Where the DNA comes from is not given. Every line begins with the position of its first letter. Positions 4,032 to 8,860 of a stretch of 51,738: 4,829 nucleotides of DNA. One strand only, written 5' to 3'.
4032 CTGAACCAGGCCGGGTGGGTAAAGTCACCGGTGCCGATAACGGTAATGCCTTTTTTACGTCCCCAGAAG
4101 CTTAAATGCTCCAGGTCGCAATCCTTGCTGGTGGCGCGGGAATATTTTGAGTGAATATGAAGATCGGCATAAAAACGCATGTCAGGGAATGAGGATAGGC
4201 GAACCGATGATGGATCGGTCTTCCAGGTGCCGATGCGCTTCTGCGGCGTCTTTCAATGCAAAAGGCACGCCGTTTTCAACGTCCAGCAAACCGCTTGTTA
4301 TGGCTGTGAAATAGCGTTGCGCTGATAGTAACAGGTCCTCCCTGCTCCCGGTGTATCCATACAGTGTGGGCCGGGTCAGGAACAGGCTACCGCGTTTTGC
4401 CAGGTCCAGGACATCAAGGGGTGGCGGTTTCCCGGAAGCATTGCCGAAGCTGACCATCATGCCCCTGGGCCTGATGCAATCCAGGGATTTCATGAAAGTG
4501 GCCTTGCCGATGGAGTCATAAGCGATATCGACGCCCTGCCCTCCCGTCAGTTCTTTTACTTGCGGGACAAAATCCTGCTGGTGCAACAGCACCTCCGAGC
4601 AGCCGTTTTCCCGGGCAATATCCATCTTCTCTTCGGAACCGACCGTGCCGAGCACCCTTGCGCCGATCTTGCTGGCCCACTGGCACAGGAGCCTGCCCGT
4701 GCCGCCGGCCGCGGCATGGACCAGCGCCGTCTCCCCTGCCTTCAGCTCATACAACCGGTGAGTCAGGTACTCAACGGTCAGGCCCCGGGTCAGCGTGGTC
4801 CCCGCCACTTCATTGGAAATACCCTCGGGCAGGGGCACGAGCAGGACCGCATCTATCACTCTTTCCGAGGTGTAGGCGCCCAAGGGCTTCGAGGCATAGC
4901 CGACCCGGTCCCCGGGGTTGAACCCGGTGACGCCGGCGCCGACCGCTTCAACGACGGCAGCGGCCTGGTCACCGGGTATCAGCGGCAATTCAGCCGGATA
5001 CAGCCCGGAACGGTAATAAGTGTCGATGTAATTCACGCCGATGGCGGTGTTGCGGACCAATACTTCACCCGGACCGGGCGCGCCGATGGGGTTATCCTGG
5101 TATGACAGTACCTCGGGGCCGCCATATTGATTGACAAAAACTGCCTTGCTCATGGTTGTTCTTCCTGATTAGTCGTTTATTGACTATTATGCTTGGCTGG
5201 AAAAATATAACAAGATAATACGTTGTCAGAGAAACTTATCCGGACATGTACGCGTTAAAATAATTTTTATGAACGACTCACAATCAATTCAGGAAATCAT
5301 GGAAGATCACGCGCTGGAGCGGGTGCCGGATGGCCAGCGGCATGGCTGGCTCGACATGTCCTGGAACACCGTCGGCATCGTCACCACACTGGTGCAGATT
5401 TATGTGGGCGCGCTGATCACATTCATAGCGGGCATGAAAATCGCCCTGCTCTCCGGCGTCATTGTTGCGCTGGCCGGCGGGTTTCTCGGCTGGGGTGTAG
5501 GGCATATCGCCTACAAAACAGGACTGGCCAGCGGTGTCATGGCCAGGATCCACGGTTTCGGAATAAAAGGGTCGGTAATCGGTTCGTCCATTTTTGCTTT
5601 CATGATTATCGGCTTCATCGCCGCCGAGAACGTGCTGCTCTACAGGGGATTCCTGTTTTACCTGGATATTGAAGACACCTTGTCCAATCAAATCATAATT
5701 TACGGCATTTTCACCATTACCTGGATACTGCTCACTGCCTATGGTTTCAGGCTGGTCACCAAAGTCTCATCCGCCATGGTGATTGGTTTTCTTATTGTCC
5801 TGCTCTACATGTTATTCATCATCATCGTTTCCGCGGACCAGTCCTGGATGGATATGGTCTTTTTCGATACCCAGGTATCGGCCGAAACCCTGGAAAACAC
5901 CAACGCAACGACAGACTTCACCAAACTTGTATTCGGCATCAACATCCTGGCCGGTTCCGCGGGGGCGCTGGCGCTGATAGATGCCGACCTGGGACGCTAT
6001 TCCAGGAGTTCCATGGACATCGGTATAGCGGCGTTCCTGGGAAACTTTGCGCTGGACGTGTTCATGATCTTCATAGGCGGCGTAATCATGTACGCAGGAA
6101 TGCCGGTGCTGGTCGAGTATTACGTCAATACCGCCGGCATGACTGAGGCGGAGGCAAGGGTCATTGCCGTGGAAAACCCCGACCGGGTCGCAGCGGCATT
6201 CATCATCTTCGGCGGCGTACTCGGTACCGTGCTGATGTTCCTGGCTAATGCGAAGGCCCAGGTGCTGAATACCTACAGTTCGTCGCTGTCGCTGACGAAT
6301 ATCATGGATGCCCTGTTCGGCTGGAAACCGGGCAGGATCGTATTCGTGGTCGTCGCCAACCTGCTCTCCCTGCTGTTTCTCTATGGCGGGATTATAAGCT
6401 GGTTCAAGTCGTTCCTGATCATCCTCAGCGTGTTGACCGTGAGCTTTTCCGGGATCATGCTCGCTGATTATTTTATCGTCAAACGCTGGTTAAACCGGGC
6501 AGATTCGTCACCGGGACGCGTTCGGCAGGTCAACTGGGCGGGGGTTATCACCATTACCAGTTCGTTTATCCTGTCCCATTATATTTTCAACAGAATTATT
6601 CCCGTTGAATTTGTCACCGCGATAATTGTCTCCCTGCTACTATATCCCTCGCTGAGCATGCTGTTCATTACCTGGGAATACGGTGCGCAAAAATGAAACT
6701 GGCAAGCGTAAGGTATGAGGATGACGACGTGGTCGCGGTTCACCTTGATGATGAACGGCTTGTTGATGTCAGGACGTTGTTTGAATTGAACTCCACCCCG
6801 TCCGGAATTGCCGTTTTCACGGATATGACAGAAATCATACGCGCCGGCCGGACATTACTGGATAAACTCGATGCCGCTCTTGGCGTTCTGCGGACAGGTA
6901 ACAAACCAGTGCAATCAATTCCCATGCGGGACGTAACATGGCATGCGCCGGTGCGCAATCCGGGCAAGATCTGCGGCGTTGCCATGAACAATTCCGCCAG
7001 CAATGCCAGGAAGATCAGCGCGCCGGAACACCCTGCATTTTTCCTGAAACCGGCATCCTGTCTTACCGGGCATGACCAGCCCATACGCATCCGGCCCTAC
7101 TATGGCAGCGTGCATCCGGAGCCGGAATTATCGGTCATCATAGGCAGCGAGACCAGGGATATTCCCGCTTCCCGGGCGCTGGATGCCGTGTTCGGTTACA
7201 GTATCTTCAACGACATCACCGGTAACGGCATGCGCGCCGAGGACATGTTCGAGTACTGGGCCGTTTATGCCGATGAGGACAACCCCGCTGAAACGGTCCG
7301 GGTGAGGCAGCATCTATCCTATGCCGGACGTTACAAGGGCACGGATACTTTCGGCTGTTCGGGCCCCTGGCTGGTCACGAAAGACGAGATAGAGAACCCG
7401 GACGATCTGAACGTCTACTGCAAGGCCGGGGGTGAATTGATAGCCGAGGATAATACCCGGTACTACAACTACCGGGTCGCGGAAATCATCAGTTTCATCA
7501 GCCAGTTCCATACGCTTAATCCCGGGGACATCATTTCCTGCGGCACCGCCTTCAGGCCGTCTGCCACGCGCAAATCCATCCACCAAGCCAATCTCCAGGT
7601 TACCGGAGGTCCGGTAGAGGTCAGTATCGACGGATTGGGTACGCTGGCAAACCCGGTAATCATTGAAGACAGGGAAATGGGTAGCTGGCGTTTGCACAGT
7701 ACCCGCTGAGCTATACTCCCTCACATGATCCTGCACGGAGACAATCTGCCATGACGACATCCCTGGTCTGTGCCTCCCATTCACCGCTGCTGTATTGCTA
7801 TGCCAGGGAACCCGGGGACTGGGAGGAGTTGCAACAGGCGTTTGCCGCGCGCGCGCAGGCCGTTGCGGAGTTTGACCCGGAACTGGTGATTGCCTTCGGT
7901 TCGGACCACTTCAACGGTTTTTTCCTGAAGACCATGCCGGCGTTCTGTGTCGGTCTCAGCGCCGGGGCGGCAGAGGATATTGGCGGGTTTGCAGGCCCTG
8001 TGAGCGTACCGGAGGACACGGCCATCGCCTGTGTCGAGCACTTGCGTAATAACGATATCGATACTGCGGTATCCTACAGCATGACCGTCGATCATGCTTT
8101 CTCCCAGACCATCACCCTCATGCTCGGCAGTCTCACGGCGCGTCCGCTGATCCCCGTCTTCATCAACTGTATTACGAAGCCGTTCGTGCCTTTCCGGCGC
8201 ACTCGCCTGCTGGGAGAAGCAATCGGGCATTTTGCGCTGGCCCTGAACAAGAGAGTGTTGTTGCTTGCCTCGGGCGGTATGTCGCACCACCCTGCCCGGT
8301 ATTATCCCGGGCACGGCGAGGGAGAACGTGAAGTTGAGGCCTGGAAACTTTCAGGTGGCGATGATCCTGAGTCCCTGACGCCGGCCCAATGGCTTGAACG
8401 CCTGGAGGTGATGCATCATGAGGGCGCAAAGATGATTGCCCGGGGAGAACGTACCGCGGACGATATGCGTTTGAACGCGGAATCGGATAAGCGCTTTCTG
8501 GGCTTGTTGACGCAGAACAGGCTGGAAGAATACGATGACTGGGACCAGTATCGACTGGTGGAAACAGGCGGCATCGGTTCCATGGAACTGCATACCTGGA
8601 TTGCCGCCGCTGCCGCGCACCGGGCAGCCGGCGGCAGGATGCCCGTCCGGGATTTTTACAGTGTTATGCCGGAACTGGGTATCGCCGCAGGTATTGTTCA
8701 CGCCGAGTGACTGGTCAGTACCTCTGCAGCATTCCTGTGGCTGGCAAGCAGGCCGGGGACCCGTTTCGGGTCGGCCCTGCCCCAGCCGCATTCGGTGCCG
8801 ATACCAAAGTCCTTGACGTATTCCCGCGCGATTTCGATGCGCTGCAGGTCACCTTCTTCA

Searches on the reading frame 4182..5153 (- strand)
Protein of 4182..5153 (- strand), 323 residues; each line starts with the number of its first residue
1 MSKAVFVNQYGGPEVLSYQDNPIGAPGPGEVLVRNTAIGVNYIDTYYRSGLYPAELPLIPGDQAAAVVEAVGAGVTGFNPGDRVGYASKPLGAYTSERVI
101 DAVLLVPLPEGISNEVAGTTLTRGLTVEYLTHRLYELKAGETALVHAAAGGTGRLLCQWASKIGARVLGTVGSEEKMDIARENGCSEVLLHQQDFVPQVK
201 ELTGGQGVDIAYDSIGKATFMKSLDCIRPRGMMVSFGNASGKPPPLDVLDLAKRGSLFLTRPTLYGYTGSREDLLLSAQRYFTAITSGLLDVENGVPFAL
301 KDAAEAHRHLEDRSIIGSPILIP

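Call 34: search_protein_families(library=pfam, proteins=[window:4182-5153:-], max_evalue=0.001)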
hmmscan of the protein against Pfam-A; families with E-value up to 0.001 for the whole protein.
window:4182-5153:- (323 aa): 3 families
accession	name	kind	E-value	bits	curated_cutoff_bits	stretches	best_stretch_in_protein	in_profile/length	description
PF00107.32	ADH_zinc_N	-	6.4e-25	88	31.8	1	151-269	1-114/129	Zinc-binding dehydrogenase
PF08240.17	ADH_N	-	1.4e-14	54.6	23.5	1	27-86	1-62/104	Alcohol dehydrogenase GroES-like domain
PF13602.12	ADH_zinc_N_2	-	3.4e-12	47.9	27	1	191-317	10-130/134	Zinc-binding dehydrogenase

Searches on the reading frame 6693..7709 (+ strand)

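Call 34: search_protein_families(library=pfam, proteins=[window:6693-7709:+], max_evalue=0.001)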
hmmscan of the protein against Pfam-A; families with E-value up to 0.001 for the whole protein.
window:6693-7709:+ (338 aa): 1 family
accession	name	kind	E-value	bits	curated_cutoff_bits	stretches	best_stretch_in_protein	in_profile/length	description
PF01557.24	FAA_hydrolase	-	2.9e-42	145.2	23.9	1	101-322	12-213/214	Fumarylacetoacetate (FAA) hydrolase C-terminal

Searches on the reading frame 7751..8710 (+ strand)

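Call 34: search_protein_families(library=pfam, proteins=[window:7751-8710:+], max_evalue=0.001)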
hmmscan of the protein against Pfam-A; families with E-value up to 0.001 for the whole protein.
window:7751-8710:+ (319 aa): 1 family
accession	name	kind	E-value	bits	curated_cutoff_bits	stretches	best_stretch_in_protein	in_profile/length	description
PF02900.23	LigB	-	5.8e-33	114.5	26.3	1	6-292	3-246/269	Catalytic LigB subunit of aromatic ring-opening dioxygenase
